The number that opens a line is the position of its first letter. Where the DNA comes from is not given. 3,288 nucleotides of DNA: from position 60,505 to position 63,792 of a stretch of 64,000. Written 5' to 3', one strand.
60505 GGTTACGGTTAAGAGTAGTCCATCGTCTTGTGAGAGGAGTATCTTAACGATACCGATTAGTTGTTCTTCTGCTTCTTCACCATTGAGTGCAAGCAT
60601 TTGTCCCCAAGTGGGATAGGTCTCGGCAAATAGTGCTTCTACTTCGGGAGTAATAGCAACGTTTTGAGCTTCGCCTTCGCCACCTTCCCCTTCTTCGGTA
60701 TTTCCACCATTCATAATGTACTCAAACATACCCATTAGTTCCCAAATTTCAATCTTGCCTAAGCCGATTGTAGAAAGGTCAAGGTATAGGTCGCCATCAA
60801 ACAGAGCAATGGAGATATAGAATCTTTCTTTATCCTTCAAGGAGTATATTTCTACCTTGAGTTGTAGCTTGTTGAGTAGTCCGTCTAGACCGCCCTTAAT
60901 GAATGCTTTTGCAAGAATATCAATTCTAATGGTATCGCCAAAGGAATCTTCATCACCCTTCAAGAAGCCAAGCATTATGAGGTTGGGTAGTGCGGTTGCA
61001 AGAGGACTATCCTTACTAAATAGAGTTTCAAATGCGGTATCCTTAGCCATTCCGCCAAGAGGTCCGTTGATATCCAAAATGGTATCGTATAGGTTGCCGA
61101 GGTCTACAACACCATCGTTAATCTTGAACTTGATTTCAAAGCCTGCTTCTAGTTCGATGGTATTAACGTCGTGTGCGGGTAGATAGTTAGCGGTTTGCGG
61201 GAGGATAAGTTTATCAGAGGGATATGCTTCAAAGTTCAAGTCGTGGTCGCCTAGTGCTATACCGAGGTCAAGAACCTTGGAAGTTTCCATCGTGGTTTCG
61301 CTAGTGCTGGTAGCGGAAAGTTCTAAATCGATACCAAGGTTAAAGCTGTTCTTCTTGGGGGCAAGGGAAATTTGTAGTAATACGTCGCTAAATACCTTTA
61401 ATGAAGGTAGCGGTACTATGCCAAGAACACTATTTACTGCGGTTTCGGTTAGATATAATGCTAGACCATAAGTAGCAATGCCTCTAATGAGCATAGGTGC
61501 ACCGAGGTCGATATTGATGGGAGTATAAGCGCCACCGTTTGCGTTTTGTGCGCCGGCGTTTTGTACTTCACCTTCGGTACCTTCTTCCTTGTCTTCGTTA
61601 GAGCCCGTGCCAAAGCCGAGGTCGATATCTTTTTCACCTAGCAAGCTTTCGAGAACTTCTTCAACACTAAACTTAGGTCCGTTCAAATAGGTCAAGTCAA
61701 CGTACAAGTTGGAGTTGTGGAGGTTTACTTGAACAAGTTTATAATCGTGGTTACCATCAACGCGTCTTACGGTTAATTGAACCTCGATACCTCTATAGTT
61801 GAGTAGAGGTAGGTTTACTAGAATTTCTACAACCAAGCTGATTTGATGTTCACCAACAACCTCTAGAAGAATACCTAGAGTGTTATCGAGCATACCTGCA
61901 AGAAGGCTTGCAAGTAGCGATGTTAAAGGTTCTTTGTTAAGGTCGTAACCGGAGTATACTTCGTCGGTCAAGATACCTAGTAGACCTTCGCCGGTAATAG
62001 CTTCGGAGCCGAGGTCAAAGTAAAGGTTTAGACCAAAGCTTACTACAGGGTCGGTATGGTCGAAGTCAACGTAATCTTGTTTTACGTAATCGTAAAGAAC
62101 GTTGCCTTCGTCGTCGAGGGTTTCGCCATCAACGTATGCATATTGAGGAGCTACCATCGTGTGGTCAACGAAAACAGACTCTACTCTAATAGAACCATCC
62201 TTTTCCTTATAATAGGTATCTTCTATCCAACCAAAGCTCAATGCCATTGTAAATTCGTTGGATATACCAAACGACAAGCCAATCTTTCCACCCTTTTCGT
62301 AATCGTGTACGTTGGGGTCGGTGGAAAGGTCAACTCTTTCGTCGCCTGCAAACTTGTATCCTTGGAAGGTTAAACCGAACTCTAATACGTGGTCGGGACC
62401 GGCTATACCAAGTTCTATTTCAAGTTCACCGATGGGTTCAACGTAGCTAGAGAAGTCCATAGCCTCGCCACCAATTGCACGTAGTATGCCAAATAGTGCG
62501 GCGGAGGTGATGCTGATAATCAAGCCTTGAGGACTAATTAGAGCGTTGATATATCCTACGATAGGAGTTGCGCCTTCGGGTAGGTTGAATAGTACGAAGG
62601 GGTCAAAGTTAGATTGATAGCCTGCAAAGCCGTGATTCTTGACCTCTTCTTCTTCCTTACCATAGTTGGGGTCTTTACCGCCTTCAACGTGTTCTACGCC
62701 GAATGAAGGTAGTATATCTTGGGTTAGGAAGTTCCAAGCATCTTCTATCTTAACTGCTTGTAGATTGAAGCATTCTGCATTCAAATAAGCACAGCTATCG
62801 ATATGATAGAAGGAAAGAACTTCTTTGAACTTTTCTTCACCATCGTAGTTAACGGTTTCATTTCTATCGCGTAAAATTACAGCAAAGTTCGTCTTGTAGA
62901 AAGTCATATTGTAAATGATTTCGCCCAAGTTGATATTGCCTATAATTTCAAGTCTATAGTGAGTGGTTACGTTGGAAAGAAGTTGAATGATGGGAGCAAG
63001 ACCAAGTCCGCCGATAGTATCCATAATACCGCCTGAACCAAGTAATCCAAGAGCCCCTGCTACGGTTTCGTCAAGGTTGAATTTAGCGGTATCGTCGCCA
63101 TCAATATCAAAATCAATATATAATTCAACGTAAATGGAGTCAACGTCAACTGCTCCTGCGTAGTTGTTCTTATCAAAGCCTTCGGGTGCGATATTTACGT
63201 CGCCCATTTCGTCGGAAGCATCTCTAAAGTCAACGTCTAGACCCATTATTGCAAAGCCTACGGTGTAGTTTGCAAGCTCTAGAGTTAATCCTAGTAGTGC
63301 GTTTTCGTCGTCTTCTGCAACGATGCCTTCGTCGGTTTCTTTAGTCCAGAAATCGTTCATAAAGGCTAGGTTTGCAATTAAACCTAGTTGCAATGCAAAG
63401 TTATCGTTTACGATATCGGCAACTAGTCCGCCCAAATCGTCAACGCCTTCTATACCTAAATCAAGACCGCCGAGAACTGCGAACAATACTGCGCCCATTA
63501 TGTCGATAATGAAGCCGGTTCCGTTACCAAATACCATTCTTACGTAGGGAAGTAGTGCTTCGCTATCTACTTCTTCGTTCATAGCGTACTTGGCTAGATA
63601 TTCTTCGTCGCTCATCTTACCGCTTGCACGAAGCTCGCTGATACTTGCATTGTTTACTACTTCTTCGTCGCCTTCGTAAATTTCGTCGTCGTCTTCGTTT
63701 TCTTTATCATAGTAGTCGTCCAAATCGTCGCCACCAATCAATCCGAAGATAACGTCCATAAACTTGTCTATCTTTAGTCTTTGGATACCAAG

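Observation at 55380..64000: At least 8 long, highly diverged modules closed by a conserved strand motif, an acidic/Gly linker and a V-Q-N-A-G-type junction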

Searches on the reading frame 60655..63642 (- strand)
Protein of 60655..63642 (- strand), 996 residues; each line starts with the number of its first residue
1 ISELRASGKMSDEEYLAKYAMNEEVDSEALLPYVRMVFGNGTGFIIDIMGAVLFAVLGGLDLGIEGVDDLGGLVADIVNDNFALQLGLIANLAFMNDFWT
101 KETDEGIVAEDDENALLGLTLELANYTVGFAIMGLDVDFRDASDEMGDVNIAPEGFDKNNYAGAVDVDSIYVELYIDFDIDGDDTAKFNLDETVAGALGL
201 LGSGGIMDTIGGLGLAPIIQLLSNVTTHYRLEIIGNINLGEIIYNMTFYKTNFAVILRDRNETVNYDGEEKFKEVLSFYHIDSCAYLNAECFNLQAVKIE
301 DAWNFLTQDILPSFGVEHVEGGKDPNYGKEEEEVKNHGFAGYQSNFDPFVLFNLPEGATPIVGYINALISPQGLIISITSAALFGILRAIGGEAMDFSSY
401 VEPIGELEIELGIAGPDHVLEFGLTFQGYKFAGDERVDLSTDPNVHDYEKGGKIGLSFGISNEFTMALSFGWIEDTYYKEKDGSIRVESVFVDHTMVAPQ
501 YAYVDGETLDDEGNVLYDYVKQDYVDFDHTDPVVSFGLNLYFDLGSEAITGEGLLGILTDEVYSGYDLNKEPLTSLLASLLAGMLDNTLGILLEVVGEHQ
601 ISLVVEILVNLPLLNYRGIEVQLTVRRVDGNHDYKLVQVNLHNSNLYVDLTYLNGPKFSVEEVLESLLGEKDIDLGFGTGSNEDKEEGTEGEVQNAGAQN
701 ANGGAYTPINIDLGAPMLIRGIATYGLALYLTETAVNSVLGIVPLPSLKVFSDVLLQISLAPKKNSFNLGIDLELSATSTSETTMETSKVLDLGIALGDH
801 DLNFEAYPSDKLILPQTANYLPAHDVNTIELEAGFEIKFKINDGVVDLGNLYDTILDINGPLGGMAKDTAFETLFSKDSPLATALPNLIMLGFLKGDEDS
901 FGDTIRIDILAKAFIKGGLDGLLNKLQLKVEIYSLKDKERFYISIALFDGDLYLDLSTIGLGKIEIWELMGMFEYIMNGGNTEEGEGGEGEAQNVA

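Call 57: find_related_loci(query=window:60655-63642:-, collection=genome_contigs, flank=1000)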
Query window:60655-63642:- (996 aa) in genome_contigs; peptide patterns used: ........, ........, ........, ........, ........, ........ (x = any residue, [..] = any of these).
82 stretches matched a pattern, but none encodes a relative of the query by tblastn (E <= 1e-3).
